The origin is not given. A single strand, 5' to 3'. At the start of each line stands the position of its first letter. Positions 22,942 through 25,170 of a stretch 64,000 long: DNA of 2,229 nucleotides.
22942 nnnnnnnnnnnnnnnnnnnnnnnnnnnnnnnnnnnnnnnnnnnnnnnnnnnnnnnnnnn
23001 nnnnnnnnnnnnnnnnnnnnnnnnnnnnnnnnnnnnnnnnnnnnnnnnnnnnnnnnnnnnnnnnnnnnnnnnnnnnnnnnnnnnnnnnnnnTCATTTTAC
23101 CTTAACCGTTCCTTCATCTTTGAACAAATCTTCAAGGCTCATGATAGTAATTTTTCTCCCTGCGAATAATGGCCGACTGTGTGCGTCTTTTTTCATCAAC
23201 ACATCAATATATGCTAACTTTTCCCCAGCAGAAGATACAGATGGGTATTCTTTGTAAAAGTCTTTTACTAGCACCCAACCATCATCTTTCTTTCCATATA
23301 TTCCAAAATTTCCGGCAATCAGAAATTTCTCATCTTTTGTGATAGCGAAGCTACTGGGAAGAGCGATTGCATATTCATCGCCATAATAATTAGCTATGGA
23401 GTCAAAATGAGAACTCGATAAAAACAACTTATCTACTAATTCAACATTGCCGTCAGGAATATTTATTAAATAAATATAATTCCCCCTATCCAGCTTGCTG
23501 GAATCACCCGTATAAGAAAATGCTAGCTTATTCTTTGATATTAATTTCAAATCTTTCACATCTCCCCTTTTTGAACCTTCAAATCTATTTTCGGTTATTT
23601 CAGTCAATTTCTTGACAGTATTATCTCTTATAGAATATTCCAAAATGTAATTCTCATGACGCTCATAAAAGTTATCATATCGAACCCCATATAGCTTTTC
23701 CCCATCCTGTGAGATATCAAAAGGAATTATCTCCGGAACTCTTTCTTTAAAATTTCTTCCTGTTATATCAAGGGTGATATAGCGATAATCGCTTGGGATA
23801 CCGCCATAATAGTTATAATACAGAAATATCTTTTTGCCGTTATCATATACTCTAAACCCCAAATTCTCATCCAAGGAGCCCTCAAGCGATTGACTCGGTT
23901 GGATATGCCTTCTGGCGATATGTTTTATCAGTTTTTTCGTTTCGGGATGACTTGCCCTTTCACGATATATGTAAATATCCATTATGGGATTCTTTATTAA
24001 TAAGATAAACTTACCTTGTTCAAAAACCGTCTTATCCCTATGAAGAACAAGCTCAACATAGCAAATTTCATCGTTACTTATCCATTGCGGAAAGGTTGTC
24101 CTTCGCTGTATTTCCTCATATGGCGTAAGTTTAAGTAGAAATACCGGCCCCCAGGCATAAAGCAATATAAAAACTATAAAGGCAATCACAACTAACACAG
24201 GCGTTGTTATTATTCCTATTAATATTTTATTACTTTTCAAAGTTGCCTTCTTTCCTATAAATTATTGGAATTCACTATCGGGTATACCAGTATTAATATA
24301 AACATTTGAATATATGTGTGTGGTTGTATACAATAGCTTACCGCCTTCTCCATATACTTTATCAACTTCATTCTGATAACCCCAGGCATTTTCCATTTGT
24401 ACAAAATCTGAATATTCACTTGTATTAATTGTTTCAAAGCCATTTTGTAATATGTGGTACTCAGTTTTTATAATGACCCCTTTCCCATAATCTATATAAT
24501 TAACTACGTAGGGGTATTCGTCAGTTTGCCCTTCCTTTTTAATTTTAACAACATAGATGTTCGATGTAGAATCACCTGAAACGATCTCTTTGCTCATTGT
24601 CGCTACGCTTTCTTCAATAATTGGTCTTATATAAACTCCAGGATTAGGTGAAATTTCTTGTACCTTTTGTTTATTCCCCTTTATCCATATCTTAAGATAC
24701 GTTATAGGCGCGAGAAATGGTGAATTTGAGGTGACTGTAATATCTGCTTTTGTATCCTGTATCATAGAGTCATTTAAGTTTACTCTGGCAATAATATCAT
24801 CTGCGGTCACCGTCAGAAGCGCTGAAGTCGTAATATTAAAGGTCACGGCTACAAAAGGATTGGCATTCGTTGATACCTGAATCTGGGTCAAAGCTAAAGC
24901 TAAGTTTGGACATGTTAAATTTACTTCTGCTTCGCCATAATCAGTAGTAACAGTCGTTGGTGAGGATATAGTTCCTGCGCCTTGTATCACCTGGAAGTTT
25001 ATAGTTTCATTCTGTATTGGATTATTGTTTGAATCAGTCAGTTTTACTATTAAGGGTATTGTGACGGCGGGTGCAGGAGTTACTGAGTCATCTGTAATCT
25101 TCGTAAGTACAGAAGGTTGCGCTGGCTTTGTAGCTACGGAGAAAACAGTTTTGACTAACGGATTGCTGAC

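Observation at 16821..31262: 14.4-kb low-GC island of four genes (giant PA14/LamG/beta-helix adhesin, membrane protein, secreted lipase, CBM-bearing surface protein) between fhs and rlmN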

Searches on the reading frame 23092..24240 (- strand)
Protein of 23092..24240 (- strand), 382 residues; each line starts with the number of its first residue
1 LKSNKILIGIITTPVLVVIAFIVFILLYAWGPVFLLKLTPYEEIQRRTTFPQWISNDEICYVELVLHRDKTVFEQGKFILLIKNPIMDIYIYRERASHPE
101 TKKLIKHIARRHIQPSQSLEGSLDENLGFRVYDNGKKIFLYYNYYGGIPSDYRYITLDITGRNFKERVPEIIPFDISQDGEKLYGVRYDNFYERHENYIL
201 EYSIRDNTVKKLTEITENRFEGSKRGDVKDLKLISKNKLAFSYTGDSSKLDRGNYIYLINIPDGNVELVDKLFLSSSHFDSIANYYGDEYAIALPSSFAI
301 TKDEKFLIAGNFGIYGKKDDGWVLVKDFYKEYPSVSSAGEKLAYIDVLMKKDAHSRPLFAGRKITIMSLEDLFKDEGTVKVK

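Call 4: search_protein_families(library=pfam, proteins=[window:23092-24240:-], max_evalue=0.01)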
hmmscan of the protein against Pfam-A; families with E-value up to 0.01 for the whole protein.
window:23092-24240:- (382 aa): 0 families

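Call 12: find_encoding_contigs(protein=window:23092-24240:-, flank=10000, max_places=6)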
Protein window:23092-24240:- (382 aa): 5 contigs read that carry it; 1 place shown.
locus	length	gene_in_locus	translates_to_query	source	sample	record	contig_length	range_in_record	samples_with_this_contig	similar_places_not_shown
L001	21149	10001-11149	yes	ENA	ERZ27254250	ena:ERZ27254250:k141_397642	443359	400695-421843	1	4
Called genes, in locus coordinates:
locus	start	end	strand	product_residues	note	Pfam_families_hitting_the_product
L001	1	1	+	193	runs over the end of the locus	PF01351:RNase_HII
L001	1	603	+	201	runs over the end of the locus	PF00300:His_Phos_1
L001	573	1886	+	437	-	PF02836:Glyco_hydro_2_C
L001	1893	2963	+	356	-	PF21016:RlmN_N, PF04055:Radical_SAM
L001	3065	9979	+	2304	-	PF05048:NosD, PF13229:Beta_helix, PF07691:PA14, PF13385:Laminin_G_3, PF24893:DUF7743 (faint), PF19077:Big_13 (weak), PF09136:Glucodextran_B, PF02369:Big_1 (weak)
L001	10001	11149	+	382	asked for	-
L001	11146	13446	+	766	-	PF00561:Abhydrolase_1 (faint), PF05057:DUF676, PF07819:PGAP1, PF12697:Abhydrolase_6 (weak), PF24096:DUF7379 (faint)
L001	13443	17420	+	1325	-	PF19077:Big_13 (faint), PF03425:CBM_11 (faint), PF21582:CBM30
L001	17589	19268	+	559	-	PF01268:FTHFS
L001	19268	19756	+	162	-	PF04961:FTCD_C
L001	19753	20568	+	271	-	PF00763:THF_DHG_CYH, PF02882:THF_DHG_CYH_C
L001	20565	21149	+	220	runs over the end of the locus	PF12225:DUF5981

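Call 22: find_homologous_proteins(query=window:23092-24240:-)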
Query window:23092-24240:- (382 aa): 16 proteins with E <= 0.001 among 3416 candidates.
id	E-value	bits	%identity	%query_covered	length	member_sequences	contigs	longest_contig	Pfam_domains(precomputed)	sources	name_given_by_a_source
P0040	3.0e-253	858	100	100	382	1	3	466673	-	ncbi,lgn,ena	-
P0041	2.1e-212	723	82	100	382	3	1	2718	-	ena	-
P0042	1.8e-168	579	68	98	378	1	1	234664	-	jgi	-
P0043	1.2e-167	576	67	100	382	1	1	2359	PF07676.19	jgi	jgi:hypothetical protein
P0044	5.8e-164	564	68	95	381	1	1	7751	PF07676.19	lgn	-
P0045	6.2e-159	548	64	98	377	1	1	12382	-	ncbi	-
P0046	1.0e-156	540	65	100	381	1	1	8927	-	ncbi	-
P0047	6.8e-141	488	56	100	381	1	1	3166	-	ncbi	-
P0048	8.4e-133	462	58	100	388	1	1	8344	-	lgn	-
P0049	4.4e-131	456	55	98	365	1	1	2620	-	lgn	-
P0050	2.0e-127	444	56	100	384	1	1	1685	-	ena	-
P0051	2.5e-122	427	66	77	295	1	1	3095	-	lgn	-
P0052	1.0e-99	353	46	97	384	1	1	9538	-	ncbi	-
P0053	1.1e-89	320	44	100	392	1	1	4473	-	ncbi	-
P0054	1.8e-87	312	42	97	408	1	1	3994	-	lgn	-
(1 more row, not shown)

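Call 46: search_protein_families(library=ncbifam, proteins=[window:23092-24240:-], max_evalue=0.01)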
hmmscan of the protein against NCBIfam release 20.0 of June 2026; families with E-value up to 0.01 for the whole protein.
window:23092-24240:- (382 aa): 0 families

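Call 52: predict_structure(alignment_id=A2)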
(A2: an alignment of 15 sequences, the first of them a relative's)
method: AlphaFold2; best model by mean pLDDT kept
length: 382 residues; sequences in the alignment: 15
mean_pLDDT: 82.6   pTM: 0.84
mean pLDDT of the five models: 82.6, 82.2, 79.5, 79.0, 77.9
residues with pLDDT >= 90: 159; 70-90: 145; 50-70: 61; < 50: 17
segments of 3 or more residues with pLDDT < 50: 117-121, 147-149, 191-193, 377-382
pLDDT, mean of each block of 10 residues (from residue 1): 65 85 88 87 87 96 88 64 87 93 95 59 72 96 65 92 92 93 83 68 92 83 72 93 70 83 91 69 70 77 93 89 90 94 91 83 92 61 32
secondary structure, 60 per line:
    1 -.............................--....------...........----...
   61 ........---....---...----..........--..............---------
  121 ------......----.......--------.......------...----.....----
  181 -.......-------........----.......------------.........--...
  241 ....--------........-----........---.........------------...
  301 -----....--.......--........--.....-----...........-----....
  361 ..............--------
elements in order: H2-30 H33-36 E43-53 E58-68 H72-75 E86-95 E98-111 E127-132 E137-143 E152-158 E165-167 E172-176 E182-188 E196-203 E208-214 E227-235 E238-244 E253-260 E266-273 H277-285 E298-300 E306-309 E312-318 E321-328 E331-335 E341-351 E357-368 H369-374

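Call 57: fold_search(model_id=the predicted structure, library=pdb)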
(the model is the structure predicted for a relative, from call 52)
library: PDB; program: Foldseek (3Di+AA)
matches with E <= 10: 1223; with E <= 0.001: 249
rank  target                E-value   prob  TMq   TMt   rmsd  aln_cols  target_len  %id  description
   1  9l35_A                2.5e-08  1.00  0.47  0.58   5.5       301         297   10  Crystal structure of C45G9.5 protein from Caenorhabditis elegans (released 2025-12-17)
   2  9l35_B                6.7e-08  1.00  0.47  0.57   5.6       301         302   11  Crystal structure of C45G9.5 protein from Caenorhabditis elegans (released 2025-12-17)
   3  9gne_A                2.5e-07  1.00  0.41  0.26   8.6       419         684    9  CryoEM structure of mammalian AAP in complex with acetyl-alanyl-chloromethylketone (released 2025-10-22)
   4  2ece                  3.8e-07  1.00  0.42  0.36   9.8       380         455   13  X-ray structure of hypothetical selenium-binding protein from Sulfolobus tokodaii, ST0059 (released 2008-01-01)
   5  7px8_A                3.8e-07  1.00  0.39  0.24   9.8       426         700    9  CryoEM structure of mammalian acylaminoacyl-peptidase (released 2022-05-25)
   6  4hxg_J                9.7e-07  1.00  0.38  0.26   8.3       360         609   12  Pyrococcus horikoshii acylaminoacyl peptidase (orthorhombic crystal form) (released 2013-05-08)
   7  3scy                  1.0e-06  1.00  0.35  0.36  11.1       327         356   11  Crystal structure of a putative 6-phosphogluconolactonase (BF1038) from Bacteroides fragilis NCTC 9343 at 1.50 A resolut (released 2011-07-20)
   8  5yzn_A                2.0e-06  1.00  0.45  0.29   8.1       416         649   10  Crystal structure of S9 peptidase (active form) from Deinococcus radiodurans R1 (released 2018-11-14)
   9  9gou_A                2.1e-06  1.00  0.38  0.24   9.0       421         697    8  Cryo-EM structure of acylaminoacyl-peptidase in complex with dichlorvos (released 2025-10-22)
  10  4qrj_A                2.1e-06  1.00  0.32  0.34  12.2       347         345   13  Crystal structure of a putative 6-phosphogluconolactonase (BACUNI_04672) from Bacteroides uniformis ATCC 8492 at 2.20  (released 2014-07-23)
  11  3fgb_B                2.2e-06  1.00  0.32  0.34  12.7       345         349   12  Crystal structure of the Q89ZH8_BACTN protein from Bacteroides thetaiotaomicron. Northeast Structural Genomics Consort (released 2008-12-23)
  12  3c5m_B                2.6e-06  1.00  0.41  0.41  11.2       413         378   10  Crystal structure of oligogalacturonate lyase (VPA0088) from Vibrio parahaemolyticus. Northeast Structural Genomics Co (released 2008-02-26)
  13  7ywp                  2.6e-06  1.00  0.38  0.24   9.9       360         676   11  Closed conformation of Oligopeptidase B from Serratia proteomaculans with covalently bound TCK (released 2023-02-22)
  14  3wsy_A                2.6e-06  1.00  0.25  0.18  11.5       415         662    8  SorLA Vps10p domain in complex with its own propeptide fragment (released 2015-02-04)
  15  7crw_D                3.0e-06  0.98  0.20  0.12  15.8       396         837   10  Cryo-EM structure of rNLRP1-rDPP9 complex (released 2021-03-24)
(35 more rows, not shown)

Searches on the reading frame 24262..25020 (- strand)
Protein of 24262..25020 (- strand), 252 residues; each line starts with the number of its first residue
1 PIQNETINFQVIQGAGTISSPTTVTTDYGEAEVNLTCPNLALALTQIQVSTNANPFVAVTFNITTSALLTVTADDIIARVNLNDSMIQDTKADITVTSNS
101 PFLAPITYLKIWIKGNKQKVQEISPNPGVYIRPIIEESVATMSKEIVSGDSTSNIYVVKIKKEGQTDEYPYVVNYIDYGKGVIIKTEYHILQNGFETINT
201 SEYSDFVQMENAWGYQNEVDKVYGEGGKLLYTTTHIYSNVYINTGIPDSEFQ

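Call 83: search_protein_families(library=pfam, proteins=[window:24262-25020:-], max_evalue=1)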
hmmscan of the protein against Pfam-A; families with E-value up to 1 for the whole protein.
window:24262-25020:- (252 aa): 2 families
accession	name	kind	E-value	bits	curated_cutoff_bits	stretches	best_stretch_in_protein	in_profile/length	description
PF17131.11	LolA_like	-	0.00091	19.4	30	1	153-252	84-178/184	Outer membrane lipoprotein-sorting protein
PF02369.22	Big_1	-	0.0076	16.8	34.9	1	1-36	32-67/93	Bacterial Ig-like domain (group 1)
